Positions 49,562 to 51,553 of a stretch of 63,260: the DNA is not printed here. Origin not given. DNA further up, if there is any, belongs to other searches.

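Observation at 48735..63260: AT-rich NRPS-centred biosynthetic gene cluster with an unusual tailoring/precursor set (main candidate for a new system)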

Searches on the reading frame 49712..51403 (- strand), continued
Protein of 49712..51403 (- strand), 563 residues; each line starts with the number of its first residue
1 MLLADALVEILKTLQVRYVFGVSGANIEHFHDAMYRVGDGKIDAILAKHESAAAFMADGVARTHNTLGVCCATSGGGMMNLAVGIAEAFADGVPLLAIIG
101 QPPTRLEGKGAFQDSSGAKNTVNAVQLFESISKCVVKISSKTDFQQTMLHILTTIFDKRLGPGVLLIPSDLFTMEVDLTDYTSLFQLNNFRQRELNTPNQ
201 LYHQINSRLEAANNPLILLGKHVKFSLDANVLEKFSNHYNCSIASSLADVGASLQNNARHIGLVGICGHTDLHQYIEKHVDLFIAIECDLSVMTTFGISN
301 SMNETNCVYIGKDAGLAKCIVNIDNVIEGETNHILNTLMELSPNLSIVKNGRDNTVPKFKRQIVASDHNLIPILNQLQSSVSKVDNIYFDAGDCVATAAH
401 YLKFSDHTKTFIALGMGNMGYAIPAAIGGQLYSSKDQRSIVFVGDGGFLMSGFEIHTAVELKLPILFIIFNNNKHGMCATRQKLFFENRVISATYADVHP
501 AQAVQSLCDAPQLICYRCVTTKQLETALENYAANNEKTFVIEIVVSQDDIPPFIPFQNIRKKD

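Call 63: search_protein_families(library=pfam, proteins=[L007:12718-13911:+, L007:1997-3274:+], max_evalue=1)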
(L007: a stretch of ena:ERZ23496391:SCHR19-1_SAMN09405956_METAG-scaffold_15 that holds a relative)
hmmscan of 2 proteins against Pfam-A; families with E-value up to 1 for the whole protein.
L007:12718-13911:+ (397 aa): 0 families

L007:1997-3274:+ (425 aa): 15 families
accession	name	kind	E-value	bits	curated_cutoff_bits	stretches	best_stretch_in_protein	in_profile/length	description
PF01593.30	Amino_oxidase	-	2.8e-18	66.9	19.8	1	26-267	2-261/443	Flavin containing amine oxidoreductase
PF13450.12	NAD_binding_8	-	5.8e-16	59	21.9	1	20-85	1-66/68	NAD(P)-binding Rossmann-like domain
PF07992.20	Pyr_redox_2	-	2.1e-06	27.8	26.1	1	17-68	2-53/291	Pyridine nucleotide-disulphide oxidoreductase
PF03486.20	HI0933_like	-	4.1e-06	26.8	50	1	17-122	2-104/244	HI0933-like protein Rossmann domain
PF13738.12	Pyr_redox_3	-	7.9e-06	25.8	30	1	20-51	2-32/305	Pyridine nucleotide-disulphide oxidoreductase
PF01266.30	DAO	-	6.9e-05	23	27.9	1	18-53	2-37/353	FAD dependent oxidoreductase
PF00890.30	FAD_binding_2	-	7.3e-05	22.6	20.4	1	20-54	4-37/414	FAD binding domain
PF06100.17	MCRA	-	0.0011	18.4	23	1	17-88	3-77/495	MCRA family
PF01946.23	Thi4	-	0.0015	18.2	26.2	1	14-54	16-56/235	Thi4 family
PF10231.14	COA8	-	0.017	15.6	27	1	75-140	29-96/122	Cytochrome c oxidase assembly factor 8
PF12831.13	FAD_oxidored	-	0.029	14.1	27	1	19-121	3-107/416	FAD dependent oxidoreductase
PF01134.28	GIDA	-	0.036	13.5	22.1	1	18-50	2-34/391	Glucose inhibited division protein A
PF13454.12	NAD_binding_9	-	0.051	14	21.8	1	20-56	2-41/155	FAD-NAD(P)-binding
PF01488.26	Shikimate_DH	-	0.13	12.8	24.3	1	14-46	11-43/138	Shikimate / quinate 5-dehydrogenase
PF01494.25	FAD_binding_3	-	0.13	11.9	22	1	18-44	4-30/349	FAD binding domain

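Call 69: search_protein_families(library=ncbifam, proteins=[window:49712-51403:-, L007:3498-4508:+, L007:12718-13911:+], max_evalue=0.00001)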
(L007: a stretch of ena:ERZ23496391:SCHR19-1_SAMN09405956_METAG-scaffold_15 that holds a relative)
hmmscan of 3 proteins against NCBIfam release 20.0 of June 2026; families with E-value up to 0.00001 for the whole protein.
window:49712-51403:- (563 aa): 51 families (the best 25 are shown)
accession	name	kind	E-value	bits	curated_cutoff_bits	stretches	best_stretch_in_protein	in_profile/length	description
TIGR00118.1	acolac_lg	equivalog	1.1e-75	255.2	538.35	1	4-553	4-543/557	biosynthetic-type acetolactate synthase large subunit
NF004919.0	PRK06276.1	equivalog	3.4e-72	243.6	866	1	4-555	4-548/582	acetolactate synthase large subunit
NF004710.0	PRK06048.1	equivalog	4.9e-68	230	976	1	3-555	10-548/561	acetolactate synthase large subunit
NF006052.0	PRK08199.1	subfamily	2.1e-65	221.1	539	1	4-562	11-554/559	thiamine pyrophosphate protein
NF006524.0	PRK08978.1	equivalog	3.7e-64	216.9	738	1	4-555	4-535/548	acetolactate synthase 2 catalytic subunit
NF005584.0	PRK07282.1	equivalog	3e-57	194.4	970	1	5-555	14-551/566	acetolactate synthase large subunit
NF006319.0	PRK08527.1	equivalog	5.6e-57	193.4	905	1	5-555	8-549/565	acetolactate synthase large subunit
NF005039.0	PRK06456.1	equivalog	2.9e-55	187.8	868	1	6-550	7-549/572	acetolactate synthase large subunit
NF006378.0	PRK08617.1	equivalog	2.7e-54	184.5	510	1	4-546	11-539/556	acetolactate synthase AlsS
NF006187.0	PRK08322.1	equivalog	2e-53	181.7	509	1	4-545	5-528/548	acetolactate synthase large subunit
NF005651.0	PRK07418.1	subfamily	2.4e-53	181.3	942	1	4-549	22-563/617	acetolactate synthase large subunit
NF005860.0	PRK07789.1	equivalog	9.3e-53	179.5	881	1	4-549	37-582/615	acetolactate synthase large subunit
NF006377.0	PRK08611.1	equivalog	2.5e-50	171.6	742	1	4-551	7-535/576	pyruvate oxidase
NF005824.0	PRK07710.1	equivalog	3.1e-50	171.1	976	1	4-549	20-552/573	acetolactate synthase large subunit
NF005228.0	PRK06725.1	equivalog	3.2e-50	170.9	991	1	4-494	19-499/571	acetolactate synthase large subunit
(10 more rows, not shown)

L007:3498-4508:+ (336 aa): 10 families
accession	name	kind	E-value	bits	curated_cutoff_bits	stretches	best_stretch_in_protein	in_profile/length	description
NF006829.0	PRK09352.1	subfamily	1.6e-28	99.7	249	1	3-332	4-321/322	beta-ketoacyl-ACP synthase 3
TIGR00747.1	fabH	subfamily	7.2e-25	87.7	292.1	1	4-330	3-320/322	beta-ketoacyl-ACP synthase III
NF005541.0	PRK07204.1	equivalog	9.5e-20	71.2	402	1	6-319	7-317/329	beta-ketoacyl-ACP synthase III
NF006720.0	PRK09258.1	equivalog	3e-15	56.4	285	2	225-317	232-324/338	3-oxoacyl-ACP synthase III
NF004623.0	PRK05963.1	equivalog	1.2e-08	34.7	437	1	38-328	40-324/328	beta-ketoacyl-ACP synthase III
NF005293.2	PRK06816.1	subfamily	9e-08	31.5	450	0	234-316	274-361/378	StlD/DarB family beta-ketosynthase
NF009519.0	PRK12880.1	equivalog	1.1e-06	28.2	436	1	37-145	45-152/353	beta-ketoacyl-ACP synthase III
NF053539.1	resorcinol_DarB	exception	1.2e-06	27.9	550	0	236-316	275-360/377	dialkylresorcinol biosynthesis protein DarB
NF005308.0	PRK06840.1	equivalog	3e-06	26.5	315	0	12-140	13-141/339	3-oxoacyl-ACP synthase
NF004811.0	PRK06158.1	subfamily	9e-06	24.9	421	0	55-146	31-116/384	acetyl-CoA acetyltransferase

L007:12718-13911:+ (397 aa): 0 families
